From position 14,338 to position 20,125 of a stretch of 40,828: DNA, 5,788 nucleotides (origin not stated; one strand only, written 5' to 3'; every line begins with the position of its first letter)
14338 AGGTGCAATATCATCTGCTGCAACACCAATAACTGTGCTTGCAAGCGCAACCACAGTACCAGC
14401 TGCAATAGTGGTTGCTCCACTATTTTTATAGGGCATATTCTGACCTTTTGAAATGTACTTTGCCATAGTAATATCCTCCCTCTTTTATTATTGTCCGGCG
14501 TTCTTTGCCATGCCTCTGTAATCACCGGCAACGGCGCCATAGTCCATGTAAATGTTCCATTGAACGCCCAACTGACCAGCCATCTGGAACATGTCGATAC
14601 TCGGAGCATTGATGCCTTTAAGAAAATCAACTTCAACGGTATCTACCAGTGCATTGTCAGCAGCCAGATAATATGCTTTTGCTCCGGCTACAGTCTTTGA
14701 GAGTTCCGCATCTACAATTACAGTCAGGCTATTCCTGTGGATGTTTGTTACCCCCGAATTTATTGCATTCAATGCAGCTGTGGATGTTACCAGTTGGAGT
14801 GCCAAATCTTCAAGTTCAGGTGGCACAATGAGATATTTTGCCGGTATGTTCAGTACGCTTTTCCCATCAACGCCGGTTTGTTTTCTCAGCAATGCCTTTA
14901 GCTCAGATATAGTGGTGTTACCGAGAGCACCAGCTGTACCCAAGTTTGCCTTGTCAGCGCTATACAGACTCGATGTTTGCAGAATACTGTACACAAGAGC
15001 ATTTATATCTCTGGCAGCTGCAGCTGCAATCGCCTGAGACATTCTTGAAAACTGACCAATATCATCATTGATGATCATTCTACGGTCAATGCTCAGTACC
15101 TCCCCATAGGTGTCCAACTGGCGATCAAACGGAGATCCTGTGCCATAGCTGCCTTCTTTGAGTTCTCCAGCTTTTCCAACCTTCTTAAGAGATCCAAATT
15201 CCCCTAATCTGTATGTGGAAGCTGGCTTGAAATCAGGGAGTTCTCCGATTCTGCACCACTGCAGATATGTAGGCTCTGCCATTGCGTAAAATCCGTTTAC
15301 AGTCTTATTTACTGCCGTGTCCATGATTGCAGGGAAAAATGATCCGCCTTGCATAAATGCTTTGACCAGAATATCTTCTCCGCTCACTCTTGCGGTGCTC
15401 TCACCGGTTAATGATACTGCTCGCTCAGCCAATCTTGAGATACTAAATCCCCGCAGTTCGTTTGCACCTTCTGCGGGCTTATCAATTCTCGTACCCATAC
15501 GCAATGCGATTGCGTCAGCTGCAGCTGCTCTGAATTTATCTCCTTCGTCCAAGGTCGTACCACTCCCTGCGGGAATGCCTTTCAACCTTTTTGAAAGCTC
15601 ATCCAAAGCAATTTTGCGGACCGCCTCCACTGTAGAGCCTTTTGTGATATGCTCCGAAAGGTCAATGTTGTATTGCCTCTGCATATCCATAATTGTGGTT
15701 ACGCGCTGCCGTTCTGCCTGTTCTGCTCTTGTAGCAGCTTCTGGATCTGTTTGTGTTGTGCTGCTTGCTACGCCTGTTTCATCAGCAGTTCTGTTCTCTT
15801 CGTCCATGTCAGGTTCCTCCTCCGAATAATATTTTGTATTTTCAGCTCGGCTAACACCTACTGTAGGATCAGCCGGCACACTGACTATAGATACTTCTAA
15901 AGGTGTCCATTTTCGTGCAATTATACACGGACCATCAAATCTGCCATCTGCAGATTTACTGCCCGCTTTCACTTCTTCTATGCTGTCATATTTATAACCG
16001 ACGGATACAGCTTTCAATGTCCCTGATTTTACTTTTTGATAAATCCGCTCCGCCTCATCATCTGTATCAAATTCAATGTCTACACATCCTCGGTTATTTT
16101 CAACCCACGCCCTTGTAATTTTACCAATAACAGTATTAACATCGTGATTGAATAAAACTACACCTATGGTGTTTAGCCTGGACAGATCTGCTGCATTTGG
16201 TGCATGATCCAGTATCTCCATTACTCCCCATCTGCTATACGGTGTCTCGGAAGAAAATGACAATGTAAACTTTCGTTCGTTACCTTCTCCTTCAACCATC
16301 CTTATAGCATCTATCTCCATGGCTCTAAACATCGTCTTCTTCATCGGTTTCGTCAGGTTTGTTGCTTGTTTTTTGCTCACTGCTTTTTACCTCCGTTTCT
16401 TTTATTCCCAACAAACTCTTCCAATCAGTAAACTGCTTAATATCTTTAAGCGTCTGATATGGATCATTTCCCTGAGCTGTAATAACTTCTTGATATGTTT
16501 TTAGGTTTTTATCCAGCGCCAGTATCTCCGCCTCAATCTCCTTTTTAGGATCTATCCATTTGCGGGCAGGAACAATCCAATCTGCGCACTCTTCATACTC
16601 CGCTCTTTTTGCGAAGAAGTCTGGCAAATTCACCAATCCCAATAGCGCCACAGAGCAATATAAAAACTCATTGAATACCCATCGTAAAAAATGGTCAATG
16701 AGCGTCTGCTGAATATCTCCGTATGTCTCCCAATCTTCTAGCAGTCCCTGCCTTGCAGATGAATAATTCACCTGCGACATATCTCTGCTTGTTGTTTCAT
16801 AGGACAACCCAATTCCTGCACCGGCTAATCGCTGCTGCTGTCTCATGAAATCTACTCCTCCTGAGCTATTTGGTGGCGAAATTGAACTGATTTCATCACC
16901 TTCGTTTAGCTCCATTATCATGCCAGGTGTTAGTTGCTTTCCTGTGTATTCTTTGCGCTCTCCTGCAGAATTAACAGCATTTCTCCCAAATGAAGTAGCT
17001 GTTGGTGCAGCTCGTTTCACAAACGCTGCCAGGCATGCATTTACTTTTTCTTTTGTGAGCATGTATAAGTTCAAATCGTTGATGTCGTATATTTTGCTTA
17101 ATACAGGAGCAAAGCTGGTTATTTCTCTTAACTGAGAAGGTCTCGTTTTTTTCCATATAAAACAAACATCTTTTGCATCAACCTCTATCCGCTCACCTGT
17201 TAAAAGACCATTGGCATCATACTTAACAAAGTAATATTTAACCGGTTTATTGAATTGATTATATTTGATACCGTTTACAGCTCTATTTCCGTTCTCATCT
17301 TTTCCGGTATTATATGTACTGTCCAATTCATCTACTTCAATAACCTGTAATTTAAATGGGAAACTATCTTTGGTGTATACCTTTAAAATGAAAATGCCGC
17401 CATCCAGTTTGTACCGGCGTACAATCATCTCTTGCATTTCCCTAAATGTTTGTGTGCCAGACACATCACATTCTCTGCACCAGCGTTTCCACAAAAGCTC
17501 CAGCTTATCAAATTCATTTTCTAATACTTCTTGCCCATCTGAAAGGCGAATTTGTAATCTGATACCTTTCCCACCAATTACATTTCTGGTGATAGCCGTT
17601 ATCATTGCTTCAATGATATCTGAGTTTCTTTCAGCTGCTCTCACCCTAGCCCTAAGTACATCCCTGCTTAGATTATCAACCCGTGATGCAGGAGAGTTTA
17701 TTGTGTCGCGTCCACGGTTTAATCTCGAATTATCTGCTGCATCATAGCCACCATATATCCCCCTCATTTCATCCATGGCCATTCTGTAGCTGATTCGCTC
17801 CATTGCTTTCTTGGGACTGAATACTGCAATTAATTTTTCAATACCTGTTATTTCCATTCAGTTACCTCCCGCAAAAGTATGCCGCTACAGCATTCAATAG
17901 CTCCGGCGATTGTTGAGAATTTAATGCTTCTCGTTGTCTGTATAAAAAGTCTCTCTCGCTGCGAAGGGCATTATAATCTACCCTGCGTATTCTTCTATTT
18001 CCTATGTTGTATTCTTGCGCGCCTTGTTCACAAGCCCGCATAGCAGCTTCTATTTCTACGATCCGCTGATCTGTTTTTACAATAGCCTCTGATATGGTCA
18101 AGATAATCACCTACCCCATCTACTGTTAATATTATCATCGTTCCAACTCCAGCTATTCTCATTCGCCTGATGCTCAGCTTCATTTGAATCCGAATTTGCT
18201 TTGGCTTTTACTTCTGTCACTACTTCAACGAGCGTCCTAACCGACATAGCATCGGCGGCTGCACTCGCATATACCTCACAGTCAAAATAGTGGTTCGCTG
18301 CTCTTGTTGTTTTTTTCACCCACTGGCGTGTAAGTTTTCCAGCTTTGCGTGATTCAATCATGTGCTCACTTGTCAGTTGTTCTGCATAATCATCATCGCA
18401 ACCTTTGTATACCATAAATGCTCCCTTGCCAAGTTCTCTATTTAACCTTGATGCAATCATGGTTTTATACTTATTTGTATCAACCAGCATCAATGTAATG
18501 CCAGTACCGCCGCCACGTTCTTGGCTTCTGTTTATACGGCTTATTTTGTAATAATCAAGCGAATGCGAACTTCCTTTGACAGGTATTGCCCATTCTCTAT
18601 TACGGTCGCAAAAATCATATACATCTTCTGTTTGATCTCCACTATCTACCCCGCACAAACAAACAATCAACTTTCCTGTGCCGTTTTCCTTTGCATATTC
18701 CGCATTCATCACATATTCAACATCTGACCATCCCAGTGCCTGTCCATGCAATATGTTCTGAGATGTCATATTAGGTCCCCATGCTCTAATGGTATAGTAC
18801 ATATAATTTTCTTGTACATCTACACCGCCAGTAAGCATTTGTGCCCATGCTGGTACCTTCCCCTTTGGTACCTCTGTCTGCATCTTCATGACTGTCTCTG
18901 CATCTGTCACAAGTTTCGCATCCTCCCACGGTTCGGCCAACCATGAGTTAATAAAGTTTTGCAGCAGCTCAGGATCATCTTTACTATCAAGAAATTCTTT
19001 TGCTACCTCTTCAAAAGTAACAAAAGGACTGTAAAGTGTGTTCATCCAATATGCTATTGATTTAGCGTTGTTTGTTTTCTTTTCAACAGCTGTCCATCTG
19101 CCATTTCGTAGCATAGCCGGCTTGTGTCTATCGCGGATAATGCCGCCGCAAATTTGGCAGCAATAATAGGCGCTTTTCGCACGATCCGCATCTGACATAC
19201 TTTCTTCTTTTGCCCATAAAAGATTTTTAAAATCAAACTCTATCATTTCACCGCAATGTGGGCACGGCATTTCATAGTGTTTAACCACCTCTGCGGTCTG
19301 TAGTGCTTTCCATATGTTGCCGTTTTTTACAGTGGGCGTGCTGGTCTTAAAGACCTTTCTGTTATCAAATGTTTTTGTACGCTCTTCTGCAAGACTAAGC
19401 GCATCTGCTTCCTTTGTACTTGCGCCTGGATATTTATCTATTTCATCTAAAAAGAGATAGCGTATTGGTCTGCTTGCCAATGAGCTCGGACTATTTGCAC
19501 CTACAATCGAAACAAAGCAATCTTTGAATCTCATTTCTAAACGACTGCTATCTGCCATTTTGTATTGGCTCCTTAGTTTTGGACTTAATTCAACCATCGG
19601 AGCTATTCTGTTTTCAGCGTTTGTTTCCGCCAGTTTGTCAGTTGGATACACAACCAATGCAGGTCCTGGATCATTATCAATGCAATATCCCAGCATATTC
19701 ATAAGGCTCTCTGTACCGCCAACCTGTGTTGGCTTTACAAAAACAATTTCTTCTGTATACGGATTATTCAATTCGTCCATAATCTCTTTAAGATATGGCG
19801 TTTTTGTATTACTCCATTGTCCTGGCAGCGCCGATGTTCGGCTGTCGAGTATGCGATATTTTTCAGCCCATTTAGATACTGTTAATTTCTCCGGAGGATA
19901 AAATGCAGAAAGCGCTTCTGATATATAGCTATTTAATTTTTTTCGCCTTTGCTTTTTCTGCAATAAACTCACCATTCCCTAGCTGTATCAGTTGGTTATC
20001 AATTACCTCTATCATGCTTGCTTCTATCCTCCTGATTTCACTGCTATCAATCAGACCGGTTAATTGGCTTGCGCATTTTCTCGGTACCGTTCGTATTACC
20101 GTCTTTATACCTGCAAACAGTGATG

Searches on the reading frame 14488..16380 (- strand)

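Call 71: search_protein_families(library=phrogs, proteins=[window:14488-16380:-], max_evalue=0.00001)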
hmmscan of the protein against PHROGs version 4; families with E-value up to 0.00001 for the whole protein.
window:14488-16380:- (630 aa): 10 families
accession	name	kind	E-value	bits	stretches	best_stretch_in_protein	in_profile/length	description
phrog_4523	-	head and packaging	4e-151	505.9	1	16-630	10-644/644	major head and protease protein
phrog_133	-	head and packaging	1.8e-68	232.8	1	194-629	219-667/668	head maturation protease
phrog_617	-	head and packaging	1.9e-43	150.3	1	14-319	6-285/626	major head protein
phrog_80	-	head and packaging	2e-23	84.5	1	2-237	200-447/607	head maturation protease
phrog_29592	-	unknown function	1.7e-19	70.5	1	376-627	624-888/893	-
phrog_26519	-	unknown function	1.8e-17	64.7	1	452-627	10-190/192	-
phrog_11321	-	unknown function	1.2e-13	52.3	1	64-172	24-132/327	-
phrog_3244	-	head and packaging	5.4e-12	47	1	74-240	72-238/326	head maturation protease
phrog_371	-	head and packaging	1.7e-07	31.9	0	483-557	232-300/303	major head protein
phrog_2263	-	head and packaging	1.1e-06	28.8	1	75-265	77-262/551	major head protein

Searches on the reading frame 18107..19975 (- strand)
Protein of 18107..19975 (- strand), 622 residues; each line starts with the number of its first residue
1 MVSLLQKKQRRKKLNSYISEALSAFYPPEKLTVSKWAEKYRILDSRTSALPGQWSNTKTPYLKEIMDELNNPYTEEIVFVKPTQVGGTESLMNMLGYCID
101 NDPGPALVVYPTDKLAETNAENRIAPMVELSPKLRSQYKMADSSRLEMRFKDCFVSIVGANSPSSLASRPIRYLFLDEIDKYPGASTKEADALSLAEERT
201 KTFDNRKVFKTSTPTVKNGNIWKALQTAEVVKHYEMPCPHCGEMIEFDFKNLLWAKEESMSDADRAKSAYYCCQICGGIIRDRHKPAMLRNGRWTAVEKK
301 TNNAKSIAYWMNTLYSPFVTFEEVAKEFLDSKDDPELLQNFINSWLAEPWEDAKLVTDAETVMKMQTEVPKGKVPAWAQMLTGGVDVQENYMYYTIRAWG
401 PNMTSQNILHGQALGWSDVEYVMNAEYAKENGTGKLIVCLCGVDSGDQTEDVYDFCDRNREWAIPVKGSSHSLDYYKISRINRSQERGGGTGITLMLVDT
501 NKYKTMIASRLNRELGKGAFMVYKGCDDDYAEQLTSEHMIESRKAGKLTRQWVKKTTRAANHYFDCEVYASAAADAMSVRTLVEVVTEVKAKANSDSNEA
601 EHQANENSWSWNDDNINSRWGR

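Call 71: search_protein_families(library=phrogs, proteins=[window:18107-19975:-], max_evalue=0.00001)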
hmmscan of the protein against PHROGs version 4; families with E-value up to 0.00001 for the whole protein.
window:18107-19975:- (622 aa): 9 families
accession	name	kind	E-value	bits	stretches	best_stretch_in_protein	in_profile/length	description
phrog_15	-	head and packaging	2.1e-192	643.6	1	6-593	330-938/1330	terminase large subunit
phrog_675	-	head and packaging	9.5e-36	124.2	1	30-595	21-569/576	terminase large subunit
phrog_21311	-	head and packaging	2.3e-27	97.3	1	111-310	2-205/218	terminase large subunit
phrog_3925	-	head and packaging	1.1e-18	68.4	1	12-128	21-135/150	terminase large subunit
phrog_15657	-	unknown function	2.1e-17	64.4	1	299-504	20-228/230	-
phrog_16406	-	unknown function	1.3e-14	54.8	1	230-578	16-386/601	-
phrog_3028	-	unknown function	2.4e-14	54.7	1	421-582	3-165/203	-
phrog_4145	-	head and packaging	3.3e-10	40.6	1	9-133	6-128/209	terminase large subunit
phrog_23163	-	unknown function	4.9e-07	30.5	1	19-134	12-127/130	-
